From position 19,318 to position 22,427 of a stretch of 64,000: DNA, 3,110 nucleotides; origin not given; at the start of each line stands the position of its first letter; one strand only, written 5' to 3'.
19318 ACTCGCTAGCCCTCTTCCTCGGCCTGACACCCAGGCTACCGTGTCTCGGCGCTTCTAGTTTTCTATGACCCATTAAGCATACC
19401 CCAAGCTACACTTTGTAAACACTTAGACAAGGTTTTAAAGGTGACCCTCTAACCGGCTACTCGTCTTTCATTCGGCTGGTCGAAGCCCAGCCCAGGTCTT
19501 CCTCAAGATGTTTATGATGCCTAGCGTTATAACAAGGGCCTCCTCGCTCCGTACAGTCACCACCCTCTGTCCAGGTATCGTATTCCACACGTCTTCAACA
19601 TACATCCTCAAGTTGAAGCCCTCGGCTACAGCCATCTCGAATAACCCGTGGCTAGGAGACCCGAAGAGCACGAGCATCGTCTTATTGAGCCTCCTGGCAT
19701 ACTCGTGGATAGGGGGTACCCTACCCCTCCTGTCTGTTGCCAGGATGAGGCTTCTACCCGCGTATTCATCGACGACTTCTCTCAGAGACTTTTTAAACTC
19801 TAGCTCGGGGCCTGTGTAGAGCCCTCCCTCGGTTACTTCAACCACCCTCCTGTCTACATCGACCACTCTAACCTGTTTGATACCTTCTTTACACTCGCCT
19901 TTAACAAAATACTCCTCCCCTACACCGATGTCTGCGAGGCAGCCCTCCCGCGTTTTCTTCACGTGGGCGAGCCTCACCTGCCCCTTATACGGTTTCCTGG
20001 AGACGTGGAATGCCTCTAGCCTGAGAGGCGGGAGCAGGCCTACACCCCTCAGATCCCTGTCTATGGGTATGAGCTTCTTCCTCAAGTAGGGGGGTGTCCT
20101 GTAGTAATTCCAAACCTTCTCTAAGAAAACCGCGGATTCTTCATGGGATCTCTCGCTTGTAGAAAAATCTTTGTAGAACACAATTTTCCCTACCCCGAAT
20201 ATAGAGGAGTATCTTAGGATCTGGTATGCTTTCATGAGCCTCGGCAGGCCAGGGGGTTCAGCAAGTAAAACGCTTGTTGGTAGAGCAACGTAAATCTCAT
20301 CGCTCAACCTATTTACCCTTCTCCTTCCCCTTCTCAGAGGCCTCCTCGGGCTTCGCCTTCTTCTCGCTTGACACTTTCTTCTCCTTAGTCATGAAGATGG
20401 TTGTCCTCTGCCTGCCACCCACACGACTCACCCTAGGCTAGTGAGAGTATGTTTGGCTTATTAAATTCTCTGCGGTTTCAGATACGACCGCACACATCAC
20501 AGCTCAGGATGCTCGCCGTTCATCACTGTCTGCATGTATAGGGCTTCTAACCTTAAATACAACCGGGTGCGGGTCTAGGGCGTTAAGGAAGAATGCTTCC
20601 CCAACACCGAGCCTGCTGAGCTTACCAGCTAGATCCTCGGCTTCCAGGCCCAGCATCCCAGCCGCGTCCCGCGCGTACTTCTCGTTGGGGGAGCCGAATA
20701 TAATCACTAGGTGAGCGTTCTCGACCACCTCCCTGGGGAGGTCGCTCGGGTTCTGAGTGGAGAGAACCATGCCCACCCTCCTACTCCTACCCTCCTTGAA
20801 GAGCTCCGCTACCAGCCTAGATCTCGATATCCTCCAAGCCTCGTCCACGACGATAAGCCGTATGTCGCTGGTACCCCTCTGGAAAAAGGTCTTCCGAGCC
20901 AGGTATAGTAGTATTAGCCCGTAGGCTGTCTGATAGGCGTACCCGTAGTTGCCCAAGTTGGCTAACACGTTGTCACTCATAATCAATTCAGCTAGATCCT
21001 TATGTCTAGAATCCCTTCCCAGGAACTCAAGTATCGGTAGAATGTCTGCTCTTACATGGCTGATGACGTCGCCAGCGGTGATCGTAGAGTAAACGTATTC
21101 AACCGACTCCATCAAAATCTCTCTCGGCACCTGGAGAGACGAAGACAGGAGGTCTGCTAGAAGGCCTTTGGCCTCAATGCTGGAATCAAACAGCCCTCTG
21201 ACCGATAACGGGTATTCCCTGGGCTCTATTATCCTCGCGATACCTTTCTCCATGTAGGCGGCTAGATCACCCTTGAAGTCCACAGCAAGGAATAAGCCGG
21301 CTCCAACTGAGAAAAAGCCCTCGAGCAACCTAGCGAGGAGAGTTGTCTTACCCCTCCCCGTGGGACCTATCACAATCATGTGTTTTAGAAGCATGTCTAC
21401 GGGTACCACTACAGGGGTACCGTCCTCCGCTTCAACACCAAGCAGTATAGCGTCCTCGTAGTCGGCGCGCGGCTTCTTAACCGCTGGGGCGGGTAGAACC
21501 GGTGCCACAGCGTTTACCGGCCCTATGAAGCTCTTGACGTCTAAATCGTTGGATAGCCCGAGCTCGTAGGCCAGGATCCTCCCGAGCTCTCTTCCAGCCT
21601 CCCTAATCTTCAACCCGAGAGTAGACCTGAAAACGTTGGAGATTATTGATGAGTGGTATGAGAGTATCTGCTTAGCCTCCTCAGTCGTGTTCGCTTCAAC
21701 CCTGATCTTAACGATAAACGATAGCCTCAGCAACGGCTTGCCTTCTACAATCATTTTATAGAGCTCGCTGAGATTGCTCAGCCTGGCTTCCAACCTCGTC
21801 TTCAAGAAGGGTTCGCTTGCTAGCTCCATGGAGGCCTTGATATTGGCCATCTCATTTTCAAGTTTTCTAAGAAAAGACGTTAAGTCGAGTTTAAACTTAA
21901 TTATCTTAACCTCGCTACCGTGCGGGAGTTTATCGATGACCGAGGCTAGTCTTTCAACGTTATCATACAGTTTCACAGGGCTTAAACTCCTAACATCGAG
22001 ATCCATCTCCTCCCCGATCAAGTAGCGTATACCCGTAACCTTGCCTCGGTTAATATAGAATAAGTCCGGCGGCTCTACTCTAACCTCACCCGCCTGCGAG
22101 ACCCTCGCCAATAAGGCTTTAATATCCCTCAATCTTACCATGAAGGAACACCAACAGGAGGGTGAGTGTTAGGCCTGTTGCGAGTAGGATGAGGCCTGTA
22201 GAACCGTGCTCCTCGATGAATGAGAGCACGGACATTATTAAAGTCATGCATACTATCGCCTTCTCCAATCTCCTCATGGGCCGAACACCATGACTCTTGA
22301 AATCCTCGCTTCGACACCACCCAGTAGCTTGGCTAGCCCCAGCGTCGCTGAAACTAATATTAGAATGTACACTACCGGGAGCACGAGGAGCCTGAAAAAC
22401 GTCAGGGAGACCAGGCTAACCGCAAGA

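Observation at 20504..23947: Conjugation-like (Ced/VirB-type) membrane DNA-transfer module directly upstream of the ribosomal supercluster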

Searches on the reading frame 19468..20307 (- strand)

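Call 3: search_protein_families(library=pfam, proteins=[window:19468-20307:-], max_evalue=1)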
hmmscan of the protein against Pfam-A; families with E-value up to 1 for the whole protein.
window:19468-20307:- (279 aa): 1 family
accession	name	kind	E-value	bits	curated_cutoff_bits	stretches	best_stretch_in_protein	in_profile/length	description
PF02598.22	Methyltrn_RNA_3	-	3.8e-40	138.7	27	1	5-263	2-300/302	Putative RNA methyltransferase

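Call 4: search_protein_families(library=ncbifam, proteins=[window:19468-20307:-], max_evalue=1)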
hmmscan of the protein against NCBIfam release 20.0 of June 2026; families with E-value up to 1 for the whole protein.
window:19468-20307:- (279 aa): 0 families

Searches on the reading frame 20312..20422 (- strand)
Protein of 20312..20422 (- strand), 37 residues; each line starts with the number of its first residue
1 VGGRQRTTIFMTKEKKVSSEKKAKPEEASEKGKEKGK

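Call 70: search_protein_families(library=ncbifam, proteins=[window:20312-20422:-], max_evalue=10)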
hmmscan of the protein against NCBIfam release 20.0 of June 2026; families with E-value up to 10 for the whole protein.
seq(37 aa): 0 families

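Call 71: search_protein_families(library=pfam, proteins=[window:20312-20422:-], max_evalue=10)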
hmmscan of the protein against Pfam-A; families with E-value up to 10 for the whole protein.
seq(37 aa): 0 families

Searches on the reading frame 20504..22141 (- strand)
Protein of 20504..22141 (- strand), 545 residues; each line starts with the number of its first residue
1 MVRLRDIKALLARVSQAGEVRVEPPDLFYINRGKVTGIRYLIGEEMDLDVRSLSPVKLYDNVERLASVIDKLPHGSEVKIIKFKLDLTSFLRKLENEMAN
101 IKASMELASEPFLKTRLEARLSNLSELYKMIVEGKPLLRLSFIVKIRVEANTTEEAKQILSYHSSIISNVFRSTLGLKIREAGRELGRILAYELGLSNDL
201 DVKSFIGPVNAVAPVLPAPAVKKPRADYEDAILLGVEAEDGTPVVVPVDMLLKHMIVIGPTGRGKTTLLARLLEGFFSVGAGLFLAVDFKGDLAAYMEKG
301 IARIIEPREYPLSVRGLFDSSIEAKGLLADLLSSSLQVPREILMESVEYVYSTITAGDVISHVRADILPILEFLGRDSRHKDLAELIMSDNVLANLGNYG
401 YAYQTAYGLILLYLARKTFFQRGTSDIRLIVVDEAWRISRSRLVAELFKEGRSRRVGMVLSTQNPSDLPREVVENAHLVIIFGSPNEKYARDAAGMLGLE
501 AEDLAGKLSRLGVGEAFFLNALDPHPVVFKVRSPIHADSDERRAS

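Call 3: search_protein_families(library=pfam, proteins=[window:20504-22141:-], max_evalue=1)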
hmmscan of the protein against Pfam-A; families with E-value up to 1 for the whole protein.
window:20504-22141:- (545 aa): 16 families
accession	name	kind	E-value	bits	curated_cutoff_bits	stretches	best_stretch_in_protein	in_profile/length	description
PF05872.18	HerA_C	-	2.3e-10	40.2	22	2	237-300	6-68/502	Helicase HerA-like C-terminal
PF12846.13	AAA_10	-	2.1e-05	24.2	27.5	1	417-503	231-322/362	AAA-like domain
PF01935.23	DUF87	-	6.2e-05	23.6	23.2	1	239-311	9-84/220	Helicase HerA, central domain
PF13401.12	AAA_22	-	0.00029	21.6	27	1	254-278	7-31/130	AAA domain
PF01580.24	FtsK_SpoIIIE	-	0.00047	20.1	24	1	232-273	20-60/221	FtsK/SpoIIIE family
PF10412.15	TrwB_AAD_bind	-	0.012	15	20.5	1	247-307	10-70/387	Type IV secretion-system coupling protein DNA-binding domain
PF12696.13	TraG-D_C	-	0.018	15.4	22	1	430-500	4-82/126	TraM recognition site of TraD and TraG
PF00270.35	DEAD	-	0.024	14.8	26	0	253-269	15-31/167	DEAD/DEAH box helicase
PF00437.27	T2SSE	-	0.053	12.6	24.9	1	254-274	144-164/370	Type II/IV secretion system protein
PF20720.3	nSTAND3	-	0.067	13.3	27.2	1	253-280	18-45/155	Novel STAND NTPase 3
PF25199.1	nSTAND_NTPase5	-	0.084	13.1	34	1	254-272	43-61/145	Novel STAND NTPase 5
PF05729.18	NACHT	-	0.093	13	26.7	1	255-274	3-22/167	NACHT domain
PF04665.18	Pox_A32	-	0.2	11.6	22.8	0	254-279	15-40/242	Poxvirus A32 protein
PF13604.12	AAA_30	-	0.22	11.6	27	0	255-278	21-44/191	AAA domain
PF04851.21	ResIII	-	0.26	11.6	22.5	0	253-278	24-49/164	Type III restriction enzyme, res subunit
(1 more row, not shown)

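Call 4: search_protein_families(library=ncbifam, proteins=[window:20504-22141:-], max_evalue=1)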
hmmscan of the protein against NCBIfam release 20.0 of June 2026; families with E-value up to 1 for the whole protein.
window:20504-22141:- (545 aa): 20 families
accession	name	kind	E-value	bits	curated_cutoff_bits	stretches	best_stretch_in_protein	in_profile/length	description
NF041017.1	DNA_import_CedB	equivalog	1.6e-24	86.5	700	2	40-323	77-348/590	DNA import protein CedB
NF053655.1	CedD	equivalog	9.1e-09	34.5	600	1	403-532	396-526/527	DNA-translocating ATPase CedD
NF042943.1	HerA_antiphage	equivalog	2.5e-07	29.7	800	2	226-292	129-196/566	anti-phage-associated helicase HerA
NF040937.1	HerA_Thermprot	equivalog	1.6e-06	26.8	800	2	445-531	375-461/487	DNA double-strand break repair helicase HerA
TIGR03743.1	SXT_TraD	subfamily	0.00033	19.2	366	1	231-292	155-214/636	conjugative transfer system coupling protein TraD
NF045975.1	VirB4_plasma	equivalog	0.00056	17.7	590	1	443-469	782-808/894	Mbov_0397 family ICE element conjugal transfer ATPase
TIGR03925.1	T7SS_EccC_b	equivalog_domain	0.0011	17.4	346.55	1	215-276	325-385/564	type VII secretion protein EccCb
NF010447.0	PRK13873.1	equivalog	0.0021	16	1020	1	231-278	419-467/815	conjugal transfer protein TrbE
TIGR00929.1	VirB4_CagE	subfamily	0.0036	15.6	643.1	1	252-274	437-459/792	VirB4 family type IV secretion/conjugal transfer ATPase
NF052333.1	ATPase_TcpF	exception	0.0089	13.9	1100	1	419-505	674-765/813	conjugal transfer ATPase TcpF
NF010404.0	PRK13830.1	subfamily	0.012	13.4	810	1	252-277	456-481/818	conjugal transfer protein TrbE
TIGR03499.1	FlhF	equivalog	0.018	15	174.15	1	254-272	200-218/286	flagellar biosynthesis GTPase FlhF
TIGR02868.1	CydC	equivalog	0.022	13.4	329.05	1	253-284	362-392/530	thiol reductant ABC exporter subunit CydC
NF008421.0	PRK11248.1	equivalog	0.039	13.4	357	1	242-282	14-56/255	taurine ABC transporter ATP-binding subunit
TIGR03819.1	heli_sec_ATPase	hypoth_equivalog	0.044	13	373.15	1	202-273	128-199/340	TadA family conjugal transfer-associated ATPase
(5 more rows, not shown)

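Call 28: find_homologous_proteins(query=window:20504-22141:-)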
Query window:20504-22141:- (545 aa): 27 proteins with E <= 0.001 among 8000 candidates.
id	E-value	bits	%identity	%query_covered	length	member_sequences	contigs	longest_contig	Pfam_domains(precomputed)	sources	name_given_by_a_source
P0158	0.0e+0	1169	100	100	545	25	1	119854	PF05872.19,PF12846.14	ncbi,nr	ncbi:MAG: ATP-binding protein [Thermogladius sp.]|nr:ATP-binding protein [Thermogladius sp.]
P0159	6.4e-238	809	67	100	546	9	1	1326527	PF01935.24,PF05872.19,PF12846.14,PF01580.25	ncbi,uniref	ncbi:helicase HerA-like domain-containing protein [Thermogladius sp. KZ2Tp1]|uniref:ATP-binding prot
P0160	2.7e-204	698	58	100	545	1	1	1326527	PF01935.24,PF05872.19,PF12846.14,PF01580.25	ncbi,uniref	ncbi:ATP-binding protein [Thermogladius sp. 4427co]|uniref:ATP-binding protein n=1 Tax=Thermogladius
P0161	2.9e-118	414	39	98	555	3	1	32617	PF10412.16,PF01935.24,PF05872.19,PF12846.14,PF01580.25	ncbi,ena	-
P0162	1.2e-117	412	41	99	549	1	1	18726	PF10412.16,PF01935.24,PF05872.19,PF12846.14,PF01580.25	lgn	-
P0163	2.0e-117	411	41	98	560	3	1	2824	PF10412.16,PF01935.24,PF05872.19,PF13401.13,PF12846.14,PF01580.25,PF12696.14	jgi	-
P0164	7.7e-117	409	42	95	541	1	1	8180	PF10412.16,PF01935.24,PF05872.19,PF13401.13,PF12846.14,PF01580.25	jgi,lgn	-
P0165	9.1e-117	409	40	96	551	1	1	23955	PF10412.16,PF01935.24,PF05872.19,PF12846.14,PF01580.25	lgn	-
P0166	1.2e-116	409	40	97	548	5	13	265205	PF01935.24,PF05872.19,PF13401.13,PF12846.14,PF01580.25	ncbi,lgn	ncbi:MAG: helicase HerA-like domain-containing protein [Desulfurococcaceae archaeon]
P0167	4.9e-114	400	40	96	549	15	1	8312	PF01935.24,PF05872.19,PF12846.14,PF01580.25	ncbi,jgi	-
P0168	8.3e-112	393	39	97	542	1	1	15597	PF10412.16,PF01935.24,PF05872.19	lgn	-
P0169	2.1e-111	391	39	97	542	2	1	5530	PF10412.16,PF01935.24,PF05872.19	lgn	-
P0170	1.7e-104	369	38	98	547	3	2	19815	PF10412.16,PF01935.24,PF05872.19,PF13401.13,PF12846.14,PF12696.14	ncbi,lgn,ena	-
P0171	2.8e-99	351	36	98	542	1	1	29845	PF10412.16,PF01935.24,PF05729.19,PF05872.19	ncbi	ncbi:MAG: DUF87 domain-containing protein [Desulfurococcaceae archaeon]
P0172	7.1e-94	334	38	95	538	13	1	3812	PF05872.19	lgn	-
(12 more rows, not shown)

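Call 40: search_solved_structures(query=window:20504-22141:-, max_evalue=1)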
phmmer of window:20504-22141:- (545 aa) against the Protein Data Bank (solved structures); distinct sequences matched with E-value up to 1: 15.
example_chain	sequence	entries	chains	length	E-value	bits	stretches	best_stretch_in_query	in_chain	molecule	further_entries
11kk_A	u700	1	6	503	7e-07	31.7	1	248-301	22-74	HerA like helicase YjgR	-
8wiv_A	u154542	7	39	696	2.1e-06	30.1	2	232-304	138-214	Helicase HerA central domain-containing protein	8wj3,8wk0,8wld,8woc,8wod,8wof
4d2i_A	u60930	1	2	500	2.3e-06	30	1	445-531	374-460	HERA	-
9x1l_A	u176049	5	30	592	0.0058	18.7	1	441-529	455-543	DNA helicase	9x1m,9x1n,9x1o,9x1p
2ew1_A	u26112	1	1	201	0.079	15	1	249-290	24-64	Ras-related protein Rab-30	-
8j4u_M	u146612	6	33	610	0.082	14.9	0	228-272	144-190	Nucleoside triphosphate hydrolase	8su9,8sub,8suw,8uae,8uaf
8wet_A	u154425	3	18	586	0.093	14.8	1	429-479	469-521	TdpA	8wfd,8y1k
2pjz_A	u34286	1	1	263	0.1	14.6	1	253-423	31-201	Hypothetical protein ST1066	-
9kwi_B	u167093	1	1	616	0.2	13.7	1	240-288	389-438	ABC transporter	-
8wcw_B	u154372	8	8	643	0.21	13.6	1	240-288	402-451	ABC transporter transmembrane region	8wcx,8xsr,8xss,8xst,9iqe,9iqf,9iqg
8xau_A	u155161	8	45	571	0.24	13.4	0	438-531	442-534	ATP-binding protein | HerA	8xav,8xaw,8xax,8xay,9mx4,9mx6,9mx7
6sz9_A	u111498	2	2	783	0.31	13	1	232-298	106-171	IcmO (DotL)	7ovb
9c1m_M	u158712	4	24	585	0.41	12.7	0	251-279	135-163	ATP-binding protein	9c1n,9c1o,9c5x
4r2h_A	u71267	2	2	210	0.42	12.6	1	429-536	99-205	STIV B204 ATPase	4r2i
6c2u_A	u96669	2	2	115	0.91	11.5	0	206-278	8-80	phosphate-loop protein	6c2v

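Call 73: predict_structure(alignment_id=A4)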
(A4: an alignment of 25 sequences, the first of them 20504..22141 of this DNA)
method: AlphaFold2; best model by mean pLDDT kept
length: 545 residues; sequences in the alignment: 25
mean_pLDDT: 83.2   pTM: 0.59
mean pLDDT of the five models: 83.2, 81.6, 80.1, 79.9, 79.3
residues with pLDDT >= 90: 214; 70-90: 256; 50-70: 54; < 50: 21
segments of 3 or more residues with pLDDT < 50: 217-225, 536-545
pLDDT, mean of each block of 10 residues (from residue 1): 69 69 89 89 70 60 71 81 81 89 86 82 84 78 89 93 90 80 88 77 73 50 53 80 83 95 93 90 95 88 94 89 93 91 91 80 78 87 94 95 95 93 82 95 94 93 94 92 91 83 79 88 79 55 35
secondary structure, 60 per line:
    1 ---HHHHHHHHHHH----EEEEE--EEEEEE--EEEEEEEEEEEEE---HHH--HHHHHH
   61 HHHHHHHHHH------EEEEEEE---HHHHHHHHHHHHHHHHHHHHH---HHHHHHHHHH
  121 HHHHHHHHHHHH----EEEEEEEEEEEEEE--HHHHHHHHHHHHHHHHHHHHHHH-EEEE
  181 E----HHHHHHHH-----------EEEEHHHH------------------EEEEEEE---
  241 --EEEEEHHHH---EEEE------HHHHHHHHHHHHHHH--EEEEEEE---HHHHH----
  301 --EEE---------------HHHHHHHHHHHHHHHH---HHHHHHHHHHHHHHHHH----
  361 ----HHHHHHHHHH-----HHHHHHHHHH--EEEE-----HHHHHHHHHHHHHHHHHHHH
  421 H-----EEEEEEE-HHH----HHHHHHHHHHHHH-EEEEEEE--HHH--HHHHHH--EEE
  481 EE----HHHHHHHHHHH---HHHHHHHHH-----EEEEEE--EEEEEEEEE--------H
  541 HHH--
elements in order: H4-14 E19-23 E26-31 E34-46 H55-70 E77-83 H87-107 H111-132 E137-150 H153-175 E177-181 H186-193 E205-208 H209-212 E231-237 E243-247 H248-251 E255-258 H265-279 E282-288 H292-296 E303-305 H321-336 H340-356 H365-374 H380-389 E392-395 H401-421 E427-433 H442-454 E456-462 H470-475 E478-482 H487-497 H501-509 E515-520 E523-531 H540-543

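Call 78: fold_search(model_id=the predicted structure, library=pdb)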
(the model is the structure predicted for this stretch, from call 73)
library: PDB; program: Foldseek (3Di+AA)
matches with E <= 10: 1246; with E <= 0.001: 181
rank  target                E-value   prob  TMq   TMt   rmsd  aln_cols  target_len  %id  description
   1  7o43_B                1.5e-16  1.00  0.51  0.38  10.2       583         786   14  TrwK/VirB4unbound dimer complex from R388 type IV secretion system determined by cryo-EM. (released 2022-06-22)
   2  7o42_A                3.3e-16  1.00  0.54  0.35   9.0       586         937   13  TrwK/VirB4unbound trimer of dimers complex (with Hcp1) from the R388 type IV secretion system determined by cryo-EM. (released 2022-06-22)
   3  8rtd_O                5.0e-16  1.00  0.52  0.39   8.3       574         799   12  Stalk-Arches-IMC structure from the fully-assembled R388 type IV secretion system determined by cryo-EM. (released 2024-06-19)
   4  8rtd_T                8.0e-16  1.00  0.52  0.38   8.4       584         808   12  Stalk-Arches-IMC structure from the fully-assembled R388 type IV secretion system determined by cryo-EM. (released 2024-06-19)
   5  7o41_A                3.4e-15  1.00  0.55  0.42   8.0       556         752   12  Hexameric composite model of the Inner Membrane Complex (IMC) with the Arches from the fully-assembled R388 type IV se (released 2022-06-22)
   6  8rtd_g                5.5e-15  1.00  0.50  0.39   8.6       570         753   11  Stalk-Arches-IMC structure from the fully-assembled R388 type IV secretion system determined by cryo-EM. (released 2024-06-19)
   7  4d2i_A                5.8e-15  1.00  0.39  0.45  16.1       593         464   14  Crystal structure of the HerA hexameric DNA translocase from Sulfolobus solfataricus bound to AMP-PNP (released 2014-12-03)
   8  4d2i_B                6.1e-15  1.00  0.41  0.48  15.4       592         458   14  Crystal structure of the HerA hexameric DNA translocase from Sulfolobus solfataricus bound to AMP-PNP (released 2014-12-03)
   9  8rtd_P                7.9e-15  1.00  0.53  0.41   8.3       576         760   13  Stalk-Arches-IMC structure from the fully-assembled R388 type IV secretion system determined by cryo-EM. (released 2024-06-19)
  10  9x1m_A                2.6e-14  1.00  0.40  0.38  17.0       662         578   12  The cryo-EM structure of HerA-NurA complex with AMPPNP and dsDNA from Thermococcus kodakarensis (released 2026-02-04)
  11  8rtb_A                5.4e-14  1.00  0.50  0.39   8.6       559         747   11  Extended inner membrane complex (IMC) protomer structure (TrwM/VirB3-TrwK/VirB4-TrwI/VirB6-TrwG/VirB8-TrwE/VirB10) fro (released 2024-06-19)
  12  7es4                  5.7e-14  1.00  0.47  0.66   4.4       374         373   18  the crystral structure of DndH-C-domain (released 2022-05-11)
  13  7o43_A                8.2e-14  1.00  0.52  0.39   9.9       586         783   14  TrwK/VirB4unbound dimer complex from R388 type IV secretion system determined by cryo-EM. (released 2022-06-22)
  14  8rtd_V                1.2e-13  1.00  0.51  0.41   8.2       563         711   13  Stalk-Arches-IMC structure from the fully-assembled R388 type IV secretion system determined by cryo-EM. (released 2024-06-19)
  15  8sub_N                3.2e-13  1.00  0.41  0.39  12.6       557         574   14  E. coli SIR2-HerA complex (dodecamer SIR2 pentamer HerA) (released 2023-12-27)
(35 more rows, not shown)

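Call 102: search_protein_families(library=padloc, proteins=[window:20504-22141:-], max_evalue=0.001)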
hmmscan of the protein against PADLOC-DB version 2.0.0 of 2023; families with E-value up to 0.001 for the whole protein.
window:20504-22141:- (545 aa): 8 families
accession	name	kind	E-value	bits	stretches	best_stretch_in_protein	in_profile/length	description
PDLC04140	mad8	-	6.7e-17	60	1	232-531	4-299/314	mads_8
PDLC01055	HerA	-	2.5e-08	31.2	1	241-273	146-178/532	Type III coevolved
PDLC04100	HerA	-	4.9e-08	30.1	1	226-280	136-191/580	-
PDLC02185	HerA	-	6e-08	29.9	1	227-279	137-191/585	-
PDLC04105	HerA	-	1.2e-07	28.7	0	241-301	154-215/576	-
PDLC04103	HerA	-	1.3e-05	21.8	1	446-536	471-561/579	-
PDLC04097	HerA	-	6.6e-05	19.7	0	433-532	494-593/618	-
PDLC04102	HerA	-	0.0007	16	0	440-533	528-621/654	-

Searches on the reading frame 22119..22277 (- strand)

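Call 3: search_protein_families(library=pfam, proteins=[window:22119-22277:-], max_evalue=1)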
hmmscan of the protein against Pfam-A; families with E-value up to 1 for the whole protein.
window:22119-22277:- (52 aa): 1 family
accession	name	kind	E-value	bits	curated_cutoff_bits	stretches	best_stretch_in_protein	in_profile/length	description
PF04831.18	POPDC1-3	-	0.27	11.8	28.1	1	7-48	4-45/140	POPDC1-3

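Call 4: search_protein_families(library=ncbifam, proteins=[window:22119-22277:-], max_evalue=1)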
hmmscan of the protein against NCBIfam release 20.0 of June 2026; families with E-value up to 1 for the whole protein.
window:22119-22277:- (52 aa): 0 families

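Call 102: search_protein_families(library=padloc, proteins=[window:22119-22277:-], max_evalue=0.001)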
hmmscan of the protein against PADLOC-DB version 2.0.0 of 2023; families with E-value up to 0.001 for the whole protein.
window:22119-22277:- (52 aa): 0 families
